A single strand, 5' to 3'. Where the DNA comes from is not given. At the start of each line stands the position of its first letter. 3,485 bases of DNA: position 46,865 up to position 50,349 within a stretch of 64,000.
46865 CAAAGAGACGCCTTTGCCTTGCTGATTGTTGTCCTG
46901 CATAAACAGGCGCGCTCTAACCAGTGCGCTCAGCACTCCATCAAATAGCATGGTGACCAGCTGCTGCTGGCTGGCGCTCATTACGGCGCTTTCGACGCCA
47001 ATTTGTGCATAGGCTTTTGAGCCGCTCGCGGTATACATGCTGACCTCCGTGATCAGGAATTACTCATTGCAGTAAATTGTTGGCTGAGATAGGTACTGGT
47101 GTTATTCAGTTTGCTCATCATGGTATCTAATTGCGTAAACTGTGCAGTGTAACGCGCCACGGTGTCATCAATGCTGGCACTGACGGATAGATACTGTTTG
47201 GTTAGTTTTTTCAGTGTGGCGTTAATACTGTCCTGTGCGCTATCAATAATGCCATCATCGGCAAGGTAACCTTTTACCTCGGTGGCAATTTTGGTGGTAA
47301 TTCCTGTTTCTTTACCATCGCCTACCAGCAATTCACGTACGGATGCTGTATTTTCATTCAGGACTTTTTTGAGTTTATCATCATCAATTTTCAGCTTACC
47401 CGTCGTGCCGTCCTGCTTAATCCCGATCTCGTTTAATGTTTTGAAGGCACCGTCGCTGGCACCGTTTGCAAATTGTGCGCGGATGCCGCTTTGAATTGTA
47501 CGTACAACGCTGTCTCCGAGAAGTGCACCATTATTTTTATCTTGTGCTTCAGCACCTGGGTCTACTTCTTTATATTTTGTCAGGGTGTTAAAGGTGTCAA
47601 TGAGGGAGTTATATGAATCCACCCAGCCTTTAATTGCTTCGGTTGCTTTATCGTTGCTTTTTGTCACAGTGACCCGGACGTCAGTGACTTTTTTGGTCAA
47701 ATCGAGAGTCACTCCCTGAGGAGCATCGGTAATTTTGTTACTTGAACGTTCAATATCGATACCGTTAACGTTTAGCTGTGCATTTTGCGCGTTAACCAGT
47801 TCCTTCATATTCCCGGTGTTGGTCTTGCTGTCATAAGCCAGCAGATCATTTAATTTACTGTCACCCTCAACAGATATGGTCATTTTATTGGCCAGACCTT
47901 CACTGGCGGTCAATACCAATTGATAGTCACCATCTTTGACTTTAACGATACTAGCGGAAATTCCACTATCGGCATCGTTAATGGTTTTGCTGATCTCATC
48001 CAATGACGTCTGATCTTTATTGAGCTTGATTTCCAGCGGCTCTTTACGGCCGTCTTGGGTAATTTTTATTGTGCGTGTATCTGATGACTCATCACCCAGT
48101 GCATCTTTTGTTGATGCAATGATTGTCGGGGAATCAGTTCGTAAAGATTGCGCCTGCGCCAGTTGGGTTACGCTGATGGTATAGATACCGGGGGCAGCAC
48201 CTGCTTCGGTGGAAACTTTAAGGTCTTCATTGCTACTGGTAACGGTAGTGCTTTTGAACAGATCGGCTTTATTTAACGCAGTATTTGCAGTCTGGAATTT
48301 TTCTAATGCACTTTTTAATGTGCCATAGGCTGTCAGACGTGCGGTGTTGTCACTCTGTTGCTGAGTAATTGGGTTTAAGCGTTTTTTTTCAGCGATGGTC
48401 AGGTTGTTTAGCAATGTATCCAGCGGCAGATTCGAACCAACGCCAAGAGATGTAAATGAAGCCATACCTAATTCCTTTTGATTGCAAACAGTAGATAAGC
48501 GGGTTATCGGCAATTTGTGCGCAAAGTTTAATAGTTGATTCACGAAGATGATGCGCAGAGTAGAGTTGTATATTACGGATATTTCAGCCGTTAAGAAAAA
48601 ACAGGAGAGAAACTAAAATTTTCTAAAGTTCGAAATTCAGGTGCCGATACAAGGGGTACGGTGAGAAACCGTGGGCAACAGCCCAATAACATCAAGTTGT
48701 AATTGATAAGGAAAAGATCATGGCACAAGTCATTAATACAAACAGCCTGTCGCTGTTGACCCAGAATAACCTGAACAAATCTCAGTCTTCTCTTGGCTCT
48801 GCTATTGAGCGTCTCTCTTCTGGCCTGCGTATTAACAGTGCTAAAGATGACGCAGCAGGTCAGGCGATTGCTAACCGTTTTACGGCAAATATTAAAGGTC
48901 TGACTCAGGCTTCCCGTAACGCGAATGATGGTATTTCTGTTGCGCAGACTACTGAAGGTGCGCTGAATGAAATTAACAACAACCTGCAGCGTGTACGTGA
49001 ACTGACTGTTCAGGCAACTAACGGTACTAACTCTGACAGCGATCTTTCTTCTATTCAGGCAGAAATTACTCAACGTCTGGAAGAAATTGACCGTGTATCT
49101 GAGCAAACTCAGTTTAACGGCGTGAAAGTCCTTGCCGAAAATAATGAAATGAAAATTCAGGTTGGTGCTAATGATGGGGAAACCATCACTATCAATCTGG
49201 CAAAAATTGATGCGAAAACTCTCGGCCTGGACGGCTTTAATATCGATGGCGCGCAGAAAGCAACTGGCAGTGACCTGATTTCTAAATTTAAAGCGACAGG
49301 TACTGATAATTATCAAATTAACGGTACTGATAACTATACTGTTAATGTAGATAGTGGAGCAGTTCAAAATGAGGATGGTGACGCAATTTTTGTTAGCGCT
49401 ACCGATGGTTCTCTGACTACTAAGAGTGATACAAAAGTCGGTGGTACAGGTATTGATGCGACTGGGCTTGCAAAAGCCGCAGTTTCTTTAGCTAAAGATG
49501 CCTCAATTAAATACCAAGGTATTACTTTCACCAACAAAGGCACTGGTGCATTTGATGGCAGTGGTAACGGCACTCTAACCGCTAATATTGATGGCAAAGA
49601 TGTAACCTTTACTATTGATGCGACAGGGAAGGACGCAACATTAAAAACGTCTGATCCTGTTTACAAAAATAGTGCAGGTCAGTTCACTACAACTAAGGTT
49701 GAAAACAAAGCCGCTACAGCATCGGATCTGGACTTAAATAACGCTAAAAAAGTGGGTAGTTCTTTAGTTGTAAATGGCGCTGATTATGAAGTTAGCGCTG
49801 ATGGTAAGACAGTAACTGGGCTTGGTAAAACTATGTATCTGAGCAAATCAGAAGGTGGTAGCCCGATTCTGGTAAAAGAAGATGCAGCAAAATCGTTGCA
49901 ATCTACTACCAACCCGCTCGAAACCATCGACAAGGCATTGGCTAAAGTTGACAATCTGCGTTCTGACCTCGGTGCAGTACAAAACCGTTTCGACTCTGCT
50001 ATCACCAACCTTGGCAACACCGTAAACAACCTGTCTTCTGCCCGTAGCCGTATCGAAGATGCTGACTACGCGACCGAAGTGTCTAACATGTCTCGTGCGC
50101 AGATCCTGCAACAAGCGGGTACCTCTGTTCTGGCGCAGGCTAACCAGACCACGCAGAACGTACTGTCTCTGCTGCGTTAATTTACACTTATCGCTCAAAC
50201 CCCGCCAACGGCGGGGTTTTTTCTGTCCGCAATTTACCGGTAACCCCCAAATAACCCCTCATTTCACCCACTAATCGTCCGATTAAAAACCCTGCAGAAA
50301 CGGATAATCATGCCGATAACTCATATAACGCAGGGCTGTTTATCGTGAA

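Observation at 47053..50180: fliC (and fliD) are non-K-12 alleles; flagellin termini look Salmonella-like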

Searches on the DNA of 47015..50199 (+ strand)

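Call 15: search_dna_similar(query=window:47015-50199:+, collection=ecoli_genomes, mode=near, max_rows=60, rows=spread)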
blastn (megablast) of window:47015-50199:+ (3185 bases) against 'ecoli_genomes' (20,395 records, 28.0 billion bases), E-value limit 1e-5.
Records with a match: 2347; places in all: 2366; records where one place covers at least 80% of the query: 608.
Genomes with a match: 2346 of 5426; with a place that covers at least 80% of the query: 608. Places per genome that has any: lowest 1, median 1, highest 2. On chromosomes: 2364 places; on plasmids: 2.
Best place of each record, by identity: >=99% 35; 95-99% 689; 90-95% 139; 80-90% 391; 60-80% 1093.
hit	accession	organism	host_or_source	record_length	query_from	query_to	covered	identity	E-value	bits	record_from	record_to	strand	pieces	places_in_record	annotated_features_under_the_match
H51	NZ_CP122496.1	Escherichia coli strain a7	duck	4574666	1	3185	100%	99.9%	0e+0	5866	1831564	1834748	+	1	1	FliC/FljB family flagellin | fliD: flagellar filament capping protein FliD | fliS: flagellar export chaperone FliS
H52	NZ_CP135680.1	Escherichia coli strain TUM3755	missing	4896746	1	3185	100%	94.2%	0e+0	4863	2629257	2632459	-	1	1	flagellin N-terminal helical domain-containing protein | fliD: flagellar filament capping protein FliD | fliS: flagellar export chaperone FliS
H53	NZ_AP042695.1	Escherichia coli strain OkiPb01715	bovine feces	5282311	1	3185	100%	93.8%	0e+0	4785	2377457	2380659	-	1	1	flagellin N-terminal helical domain-containing protein | fliD: flagellar filament capping protein FliD | fliS: flagellar export chaperone FliS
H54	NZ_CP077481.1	Escherichia coli O111:H8 strain 99.1145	bovine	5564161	1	3185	100%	93.6%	0e+0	4774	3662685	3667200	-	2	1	flagellin | fliD: flagellar filament capping protein FliD | IS3-like element IS1203 family transposase | AL1L pseudoknot | fliS: flagellar export chaperone FliS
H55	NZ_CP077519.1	Escherichia coli O111:H8 strain 7-16 37A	bovine feces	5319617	1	3185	100%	93.6%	0e+0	4758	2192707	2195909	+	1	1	flagellin | fliD: flagellar filament capping protein FliD | fliS: flagellar export chaperone FliS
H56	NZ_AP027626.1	Escherichia coli strain PSJ-14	Homo sapiens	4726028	1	3184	94%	95.8%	0e+0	4828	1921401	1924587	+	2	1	flagellin | fliD: flagellar filament capping protein FliD | fliS: flagellar export chaperone FliS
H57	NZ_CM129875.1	Escherichia coli strain PCP06101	seawater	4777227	1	3184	94%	95.8%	0e+0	4823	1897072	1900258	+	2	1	flagellin N-terminal helical domain-containing protein | fliD: flagellar filament capping protein FliD | fliS: flagellar export chaperone FliS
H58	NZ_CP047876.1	Escherichia coli strain LD22-1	feces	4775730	1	3185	93%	96.3%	0e+0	4856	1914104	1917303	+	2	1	flagellin | fliD: flagellar filament capping protein FliD | fliS: flagellar export chaperone FliS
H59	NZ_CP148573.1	Escherichia coli strain Z1322HEC0006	Homo sapiens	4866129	1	3185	93%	96.3%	0e+0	4856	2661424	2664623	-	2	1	flagellin | fliD: flagellar filament capping protein FliD | fliS: flagellar export chaperone FliS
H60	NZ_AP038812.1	Escherichia coli strain 22-250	Gallus gallus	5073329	1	3185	93%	96.3%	0e+0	4856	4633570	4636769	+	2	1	flagellin N-terminal helical domain-containing protein | fliD: flagellar filament capping protein FliD | fliS: flagellar export chaperone FliS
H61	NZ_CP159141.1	Escherichia coli strain 10034940-2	Homo sapiens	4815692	1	3185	93%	96.2%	0e+0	4845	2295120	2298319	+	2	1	flagellin | fliD: flagellar filament capping protein FliD | fliS: flagellar export chaperone FliS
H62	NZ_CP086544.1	Escherichia coli strain Ec-042-T0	Homo sapiens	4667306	1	3185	93%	96.2%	0e+0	4845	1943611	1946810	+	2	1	flagellin | fliD: flagellar filament capping protein FliD | fliS: flagellar export chaperone FliS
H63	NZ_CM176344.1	Escherichia coli strain CAVP819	Homo sapiens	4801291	1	3185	93%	96.2%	0e+0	4845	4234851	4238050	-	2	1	flagellin N-terminal helical domain-containing protein | fliD: flagellar filament capping protein FliD | fliS: flagellar export chaperone FliS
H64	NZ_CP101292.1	Escherichia coli strain 2003-3014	Homo sapiens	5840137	1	3184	88%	97.7%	0e+0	4828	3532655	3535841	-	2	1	flagellin N-terminal helical domain-containing protein | fliD: flagellar filament capping protein FliD | fliS: flagellar export chaperone FliS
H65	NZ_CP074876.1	Escherichia coli strain 2011C_3361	Homo sapiens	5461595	1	3184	88%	97.7%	0e+0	4828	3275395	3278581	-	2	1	flagellin | fliD: flagellar filament capping protein FliD | fliS: flagellar export chaperone FliS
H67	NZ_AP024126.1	Escherichia coli strain NS-NP030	Bos taurus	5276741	1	3185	78%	96.6%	0e+0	4093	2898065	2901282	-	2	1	flagellin N-terminal helical domain-containing protein | fliD: flagellar filament capping protein FliD | fliS: flagellar export chaperone FliS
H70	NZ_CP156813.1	Escherichia coli strain PKF8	Milvus migrans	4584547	1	3185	75%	96.9%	0e+0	4019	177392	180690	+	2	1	flagellin | fliD: flagellar filament capping protein FliD | fliS: flagellar export chaperone FliS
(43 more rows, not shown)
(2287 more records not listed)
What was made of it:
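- Every sampled class C genome holds both ends in one place (call 15).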

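Call 41: get_annotated_region(hit=H55, flank=2500)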
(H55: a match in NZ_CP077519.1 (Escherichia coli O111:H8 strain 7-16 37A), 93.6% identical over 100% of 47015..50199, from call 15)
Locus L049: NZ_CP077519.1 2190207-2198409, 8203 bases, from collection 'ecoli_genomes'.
description: Escherichia coli O111:H8 strain 7-16 37A chromosome, complete genome
organism: Escherichia coli O111:H8 strain 7-16 37A (NCBI taxid 991910)
replicon: chromosome; assembly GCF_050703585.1
host: -; source: bovine feces; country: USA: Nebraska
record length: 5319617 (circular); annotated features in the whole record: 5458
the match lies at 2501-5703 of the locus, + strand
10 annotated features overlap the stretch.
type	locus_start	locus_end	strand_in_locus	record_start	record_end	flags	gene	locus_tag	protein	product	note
CDS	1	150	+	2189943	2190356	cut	yedD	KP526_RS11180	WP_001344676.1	lipoprotein YedD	-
CDS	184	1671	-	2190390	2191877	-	amyA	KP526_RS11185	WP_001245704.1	alpha-amylase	-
CDS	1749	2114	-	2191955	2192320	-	fliT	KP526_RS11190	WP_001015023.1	flagella biosynthesis regulatory protein FliT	-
CDS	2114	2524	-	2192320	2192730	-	fliS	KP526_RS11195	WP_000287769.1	flagellar export chaperone FliS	-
CDS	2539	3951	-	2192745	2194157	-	fliD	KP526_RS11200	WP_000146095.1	flagellar filament capping protein FliD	-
CDS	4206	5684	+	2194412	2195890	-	-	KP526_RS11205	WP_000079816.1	flagellin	-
CDS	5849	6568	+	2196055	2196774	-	fliA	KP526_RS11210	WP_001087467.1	RNA polymerase sigma factor FliA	-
CDS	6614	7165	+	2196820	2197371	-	fliZ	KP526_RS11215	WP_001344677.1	flagella biosynthesis regulatory protein FliZ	-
CDS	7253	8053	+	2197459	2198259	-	tcyJ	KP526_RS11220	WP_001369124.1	cystine ABC transporter substrate-binding protein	-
CDS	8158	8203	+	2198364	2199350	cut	dcyD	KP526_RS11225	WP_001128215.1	D-cysteine desulfhydrase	-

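Call 42: get_annotated_region(hit=H58, flank=2500)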
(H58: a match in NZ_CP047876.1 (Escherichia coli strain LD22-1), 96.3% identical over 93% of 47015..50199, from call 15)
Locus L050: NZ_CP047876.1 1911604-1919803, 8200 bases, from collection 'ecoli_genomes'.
description: Escherichia coli strain LD22-1 chromosome, complete genome
organism: Escherichia coli strain LD22-1 (NCBI taxid 562)
replicon: chromosome; assembly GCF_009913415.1
host: -; source: feces; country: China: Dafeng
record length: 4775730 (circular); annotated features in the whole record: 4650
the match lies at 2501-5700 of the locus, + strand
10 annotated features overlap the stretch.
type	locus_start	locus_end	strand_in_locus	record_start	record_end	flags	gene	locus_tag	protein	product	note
CDS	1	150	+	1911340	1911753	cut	yedD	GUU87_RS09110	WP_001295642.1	lipoprotein YedD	-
CDS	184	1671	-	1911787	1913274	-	amyA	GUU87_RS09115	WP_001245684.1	alpha-amylase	-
CDS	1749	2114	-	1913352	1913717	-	fliT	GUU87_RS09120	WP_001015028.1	flagella biosynthesis regulatory protein FliT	-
CDS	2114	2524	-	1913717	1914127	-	fliS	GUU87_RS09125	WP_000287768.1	flagellar export chaperone FliS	-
CDS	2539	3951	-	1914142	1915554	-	fliD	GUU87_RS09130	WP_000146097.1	flagellar filament capping protein FliD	-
CDS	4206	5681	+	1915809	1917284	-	-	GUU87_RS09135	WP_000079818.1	flagellin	-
CDS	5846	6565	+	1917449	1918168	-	fliA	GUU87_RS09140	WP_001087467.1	RNA polymerase sigma factor FliA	-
CDS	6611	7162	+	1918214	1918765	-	fliZ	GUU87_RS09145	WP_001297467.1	flagella biosynthesis regulatory protein FliZ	-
CDS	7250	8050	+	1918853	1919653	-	tcyJ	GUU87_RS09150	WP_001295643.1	cystine ABC transporter substrate-binding protein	-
CDS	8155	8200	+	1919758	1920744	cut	dcyD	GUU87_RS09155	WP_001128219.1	D-cysteine desulfhydrase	-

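Call 43: get_annotated_region(hit=H64, flank=2500)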
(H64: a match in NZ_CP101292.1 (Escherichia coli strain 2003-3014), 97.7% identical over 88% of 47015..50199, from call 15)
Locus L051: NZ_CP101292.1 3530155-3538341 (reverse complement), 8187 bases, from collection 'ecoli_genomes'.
description: Escherichia coli strain 2003-3014 chromosome, complete genome
organism: Escherichia coli strain 2003-3014 (NCBI taxid 562)
replicon: chromosome; assembly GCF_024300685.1
host: Homo sapiens; source: not applicable; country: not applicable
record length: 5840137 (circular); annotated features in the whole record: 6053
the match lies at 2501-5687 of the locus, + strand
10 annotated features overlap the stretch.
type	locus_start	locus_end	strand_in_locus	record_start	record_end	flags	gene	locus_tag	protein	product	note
CDS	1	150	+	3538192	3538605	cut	yedD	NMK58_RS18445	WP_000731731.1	lipoprotein YedD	-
CDS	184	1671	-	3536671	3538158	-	amyA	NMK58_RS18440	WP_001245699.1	alpha-amylase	-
CDS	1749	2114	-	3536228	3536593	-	fliT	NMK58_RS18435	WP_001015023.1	flagella biosynthesis regulatory protein FliT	-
CDS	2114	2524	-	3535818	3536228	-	fliS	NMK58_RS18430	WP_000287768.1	flagellar export chaperone FliS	-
CDS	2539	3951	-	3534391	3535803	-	fliD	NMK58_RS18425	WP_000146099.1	flagellar filament capping protein FliD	-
CDS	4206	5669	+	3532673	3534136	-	-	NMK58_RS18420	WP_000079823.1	flagellin N-terminal helical domain-containing protein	-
CDS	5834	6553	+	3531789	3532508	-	fliA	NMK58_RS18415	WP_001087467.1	RNA polymerase sigma factor FliA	-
CDS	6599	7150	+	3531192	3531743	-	fliZ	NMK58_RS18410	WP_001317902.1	flagella biosynthesis regulatory protein FliZ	-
CDS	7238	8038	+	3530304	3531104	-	tcyJ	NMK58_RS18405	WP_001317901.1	cystine ABC transporter substrate-binding protein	-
CDS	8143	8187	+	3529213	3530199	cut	dcyD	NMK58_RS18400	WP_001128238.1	D-cysteine desulfhydrase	-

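Call 44: get_annotated_region(hit=H67, flank=2500)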
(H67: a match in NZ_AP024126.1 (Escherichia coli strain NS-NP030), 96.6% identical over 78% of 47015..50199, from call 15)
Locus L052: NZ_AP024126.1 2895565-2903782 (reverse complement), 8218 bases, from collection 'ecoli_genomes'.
description: Escherichia coli strain NS-NP030 chromosome, complete genome
organism: Escherichia coli strain NS-NP030 (NCBI taxid 562)
replicon: chromosome; assembly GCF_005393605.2
host: Bos taurus; source: -; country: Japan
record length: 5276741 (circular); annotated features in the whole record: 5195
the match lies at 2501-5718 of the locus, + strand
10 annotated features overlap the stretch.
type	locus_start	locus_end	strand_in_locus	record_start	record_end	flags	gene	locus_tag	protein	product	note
CDS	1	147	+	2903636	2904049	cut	yedD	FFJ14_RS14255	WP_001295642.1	lipoprotein YedD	-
CDS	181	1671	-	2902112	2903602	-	amyA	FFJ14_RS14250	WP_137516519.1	alpha-amylase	-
CDS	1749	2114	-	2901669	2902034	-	fliT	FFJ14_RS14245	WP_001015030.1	flagella biosynthesis regulatory protein FliT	-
CDS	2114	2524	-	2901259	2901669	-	fliS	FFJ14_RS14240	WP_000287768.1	flagellar export chaperone FliS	-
CDS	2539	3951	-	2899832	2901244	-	fliD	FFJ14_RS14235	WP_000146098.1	flagellar filament capping protein FliD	-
CDS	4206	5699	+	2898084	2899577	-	-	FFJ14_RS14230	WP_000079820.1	flagellin N-terminal helical domain-containing protein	-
CDS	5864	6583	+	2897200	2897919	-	fliA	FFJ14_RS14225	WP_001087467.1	RNA polymerase sigma factor FliA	-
CDS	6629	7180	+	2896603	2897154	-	fliZ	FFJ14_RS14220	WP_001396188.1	flagella biosynthesis regulatory protein FliZ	-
CDS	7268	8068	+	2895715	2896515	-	tcyJ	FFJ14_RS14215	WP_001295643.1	cystine ABC transporter substrate-binding protein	-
CDS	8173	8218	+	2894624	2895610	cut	dcyD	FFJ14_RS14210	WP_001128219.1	D-cysteine desulfhydrase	-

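Call 45: get_annotated_region(hit=H70, flank=2500)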
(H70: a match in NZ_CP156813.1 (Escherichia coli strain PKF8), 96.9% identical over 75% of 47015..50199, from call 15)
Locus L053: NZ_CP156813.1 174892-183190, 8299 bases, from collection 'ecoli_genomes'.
description: Escherichia coli strain PKF8 chromosome, complete genome
organism: Escherichia coli strain PKF8 (NCBI taxid 562)
replicon: chromosome; assembly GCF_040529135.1
host: Milvus migrans; source: Wild birds; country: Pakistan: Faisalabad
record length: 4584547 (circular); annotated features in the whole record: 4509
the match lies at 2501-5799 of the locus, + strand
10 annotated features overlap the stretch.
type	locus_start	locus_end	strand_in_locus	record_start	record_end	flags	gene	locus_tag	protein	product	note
CDS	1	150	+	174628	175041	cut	yedD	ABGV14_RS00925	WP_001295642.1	lipoprotein YedD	-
CDS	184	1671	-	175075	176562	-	amyA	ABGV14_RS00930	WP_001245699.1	alpha-amylase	-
CDS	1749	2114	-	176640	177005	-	fliT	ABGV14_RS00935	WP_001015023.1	flagella biosynthesis regulatory protein FliT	-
CDS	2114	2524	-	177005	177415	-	fliS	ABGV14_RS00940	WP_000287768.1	flagellar export chaperone FliS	-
CDS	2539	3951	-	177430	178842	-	fliD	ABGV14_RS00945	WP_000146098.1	flagellar filament capping protein FliD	-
CDS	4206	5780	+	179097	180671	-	-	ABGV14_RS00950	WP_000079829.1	flagellin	-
CDS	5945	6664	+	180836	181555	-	fliA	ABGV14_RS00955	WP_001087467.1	RNA polymerase sigma factor FliA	-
CDS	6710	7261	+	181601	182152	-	fliZ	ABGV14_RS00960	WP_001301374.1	flagella biosynthesis regulatory protein FliZ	-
CDS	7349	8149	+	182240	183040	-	tcyJ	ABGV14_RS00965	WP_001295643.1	cystine ABC transporter substrate-binding protein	-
CDS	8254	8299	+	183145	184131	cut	dcyD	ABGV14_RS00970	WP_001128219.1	D-cysteine desulfhydrase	-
